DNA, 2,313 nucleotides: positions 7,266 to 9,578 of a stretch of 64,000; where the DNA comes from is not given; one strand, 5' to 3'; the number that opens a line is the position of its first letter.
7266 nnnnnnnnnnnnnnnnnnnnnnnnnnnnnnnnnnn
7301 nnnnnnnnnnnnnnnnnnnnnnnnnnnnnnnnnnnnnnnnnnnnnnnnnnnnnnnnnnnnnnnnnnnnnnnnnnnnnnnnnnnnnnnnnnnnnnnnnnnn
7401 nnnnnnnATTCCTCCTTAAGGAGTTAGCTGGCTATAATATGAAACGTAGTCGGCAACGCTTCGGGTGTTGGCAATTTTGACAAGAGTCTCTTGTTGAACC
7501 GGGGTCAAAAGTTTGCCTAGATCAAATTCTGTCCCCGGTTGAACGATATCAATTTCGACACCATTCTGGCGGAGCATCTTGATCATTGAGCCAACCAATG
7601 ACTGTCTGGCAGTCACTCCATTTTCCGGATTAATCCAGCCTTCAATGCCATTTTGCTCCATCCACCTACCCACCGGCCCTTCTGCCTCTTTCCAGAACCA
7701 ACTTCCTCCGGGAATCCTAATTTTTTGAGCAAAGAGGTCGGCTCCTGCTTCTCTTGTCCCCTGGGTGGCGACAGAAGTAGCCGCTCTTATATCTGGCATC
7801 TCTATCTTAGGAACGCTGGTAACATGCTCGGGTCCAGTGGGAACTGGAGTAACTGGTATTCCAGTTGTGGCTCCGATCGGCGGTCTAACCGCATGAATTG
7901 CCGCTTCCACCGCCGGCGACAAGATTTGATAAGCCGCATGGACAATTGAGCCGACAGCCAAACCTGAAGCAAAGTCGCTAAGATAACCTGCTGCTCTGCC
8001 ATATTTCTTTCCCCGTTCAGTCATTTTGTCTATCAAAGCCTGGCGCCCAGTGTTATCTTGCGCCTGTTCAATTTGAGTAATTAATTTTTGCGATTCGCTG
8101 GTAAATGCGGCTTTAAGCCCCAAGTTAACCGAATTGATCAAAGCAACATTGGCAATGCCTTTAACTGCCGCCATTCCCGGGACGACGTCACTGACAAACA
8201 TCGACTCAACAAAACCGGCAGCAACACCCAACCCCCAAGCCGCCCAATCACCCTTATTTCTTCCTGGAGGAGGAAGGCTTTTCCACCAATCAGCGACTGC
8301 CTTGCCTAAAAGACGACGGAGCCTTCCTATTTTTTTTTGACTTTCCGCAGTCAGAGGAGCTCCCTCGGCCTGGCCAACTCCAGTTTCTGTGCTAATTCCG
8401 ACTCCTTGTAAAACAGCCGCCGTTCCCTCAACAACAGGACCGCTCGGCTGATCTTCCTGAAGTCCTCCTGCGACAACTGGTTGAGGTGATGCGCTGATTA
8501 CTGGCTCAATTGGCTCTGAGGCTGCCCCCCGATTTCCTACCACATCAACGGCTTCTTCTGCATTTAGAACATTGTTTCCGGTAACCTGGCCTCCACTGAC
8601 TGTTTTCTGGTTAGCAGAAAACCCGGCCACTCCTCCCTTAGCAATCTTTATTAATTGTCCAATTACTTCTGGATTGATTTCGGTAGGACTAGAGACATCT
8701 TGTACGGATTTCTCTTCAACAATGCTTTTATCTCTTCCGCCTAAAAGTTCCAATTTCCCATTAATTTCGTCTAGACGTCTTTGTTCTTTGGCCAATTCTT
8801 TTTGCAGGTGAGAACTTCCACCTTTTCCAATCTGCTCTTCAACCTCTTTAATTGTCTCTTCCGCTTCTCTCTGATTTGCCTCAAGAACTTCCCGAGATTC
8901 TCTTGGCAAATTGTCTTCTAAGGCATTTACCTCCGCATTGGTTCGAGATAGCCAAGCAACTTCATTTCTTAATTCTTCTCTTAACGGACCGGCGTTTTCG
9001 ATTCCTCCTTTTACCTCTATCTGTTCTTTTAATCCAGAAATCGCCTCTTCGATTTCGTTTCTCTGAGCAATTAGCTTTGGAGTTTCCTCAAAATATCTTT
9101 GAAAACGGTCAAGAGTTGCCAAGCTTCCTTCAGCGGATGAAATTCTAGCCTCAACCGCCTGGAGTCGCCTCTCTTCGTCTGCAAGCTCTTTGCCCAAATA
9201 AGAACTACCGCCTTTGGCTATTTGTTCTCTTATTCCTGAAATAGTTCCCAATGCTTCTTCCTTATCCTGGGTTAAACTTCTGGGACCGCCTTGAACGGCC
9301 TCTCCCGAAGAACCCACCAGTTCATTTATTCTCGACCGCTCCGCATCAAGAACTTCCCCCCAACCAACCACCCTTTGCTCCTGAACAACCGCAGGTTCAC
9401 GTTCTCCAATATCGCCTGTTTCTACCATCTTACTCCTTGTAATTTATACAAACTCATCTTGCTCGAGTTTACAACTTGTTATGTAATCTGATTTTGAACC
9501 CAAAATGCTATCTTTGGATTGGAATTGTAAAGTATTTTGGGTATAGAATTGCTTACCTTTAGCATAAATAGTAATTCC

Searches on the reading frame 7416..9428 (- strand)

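Call 3: search_protein_families(library=pfam, proteins=[window:7416-9428:-], max_evalue=1)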
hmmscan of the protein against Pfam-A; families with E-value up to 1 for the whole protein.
window:7416-9428:- (670 aa): 3 families
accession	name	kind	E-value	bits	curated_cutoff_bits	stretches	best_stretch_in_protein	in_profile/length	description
PF16342.10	DUF4972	-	0.2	12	28.8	1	162-217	60-115/128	Domain of unknown function (DUF4972)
PF13166.12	AAA_13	-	0.4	9.7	36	1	51-232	287-472/713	AAA domain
PF16326.10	ABC_tran_CTD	-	0.51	11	32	1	80-132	8-59/69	ABC transporter C-terminal domain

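Call 9: search_protein_families(library=ncbifam, proteins=[window:7416-9428:-], max_evalue=1)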
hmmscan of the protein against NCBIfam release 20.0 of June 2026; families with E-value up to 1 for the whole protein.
window:7416-9428:- (670 aa): 4 families
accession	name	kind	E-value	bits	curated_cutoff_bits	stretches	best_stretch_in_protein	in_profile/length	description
NF003034.1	PRK03918.1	equivalog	0.0013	16.8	700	1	107-226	172-292/878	DNA double-strand break repair ATPase Rad50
TIGR04523.1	Mplasa_alph_rch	subfamily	0.01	13.8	270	1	78-238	487-631/745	helix-rich protein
NF033542.1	transpos_IS110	equivalog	0.39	9.8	140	1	162-229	136-203/343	IS110 family RNA-guided transposase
NF045780.1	TrlF_fam_ATP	equivalog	0.58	8.8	350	1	57-234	486-661/944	TrlF family AAA-like ATPase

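Call 10: search_protein_families(library=phrogs, proteins=[window:7416-9428:-], max_evalue=0.1)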
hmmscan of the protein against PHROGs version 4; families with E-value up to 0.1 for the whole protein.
window:7416-9428:- (670 aa): 2 families
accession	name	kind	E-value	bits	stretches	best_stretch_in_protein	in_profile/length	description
phrog_23182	-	unknown function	0.046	15.1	0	85-136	53-101/138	-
phrog_77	-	DNA, RNA and nucleotide metabolism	0.053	13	1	55-223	475-611/967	SbcC-like subunit of palindrome specific endonuclease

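Call 107: search_protein_families(library=padloc, proteins=[window:7416-9428:-], max_evalue=0.01)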
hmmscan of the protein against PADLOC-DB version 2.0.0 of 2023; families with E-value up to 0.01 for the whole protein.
window:7416-9428:- (670 aa): 4 families
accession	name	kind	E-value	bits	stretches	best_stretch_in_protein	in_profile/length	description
PDLC03865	LmuB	-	0.00022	17.5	1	78-256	275-459/1007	-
PDLC03859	LmuB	-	0.002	15.4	1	79-229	338-461/611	-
PDLC02740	PbeC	-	0.0053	13.6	1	81-226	362-504/648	PbeC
PDLC02668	DndD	-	0.0071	13.4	0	99-225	379-506/659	DndD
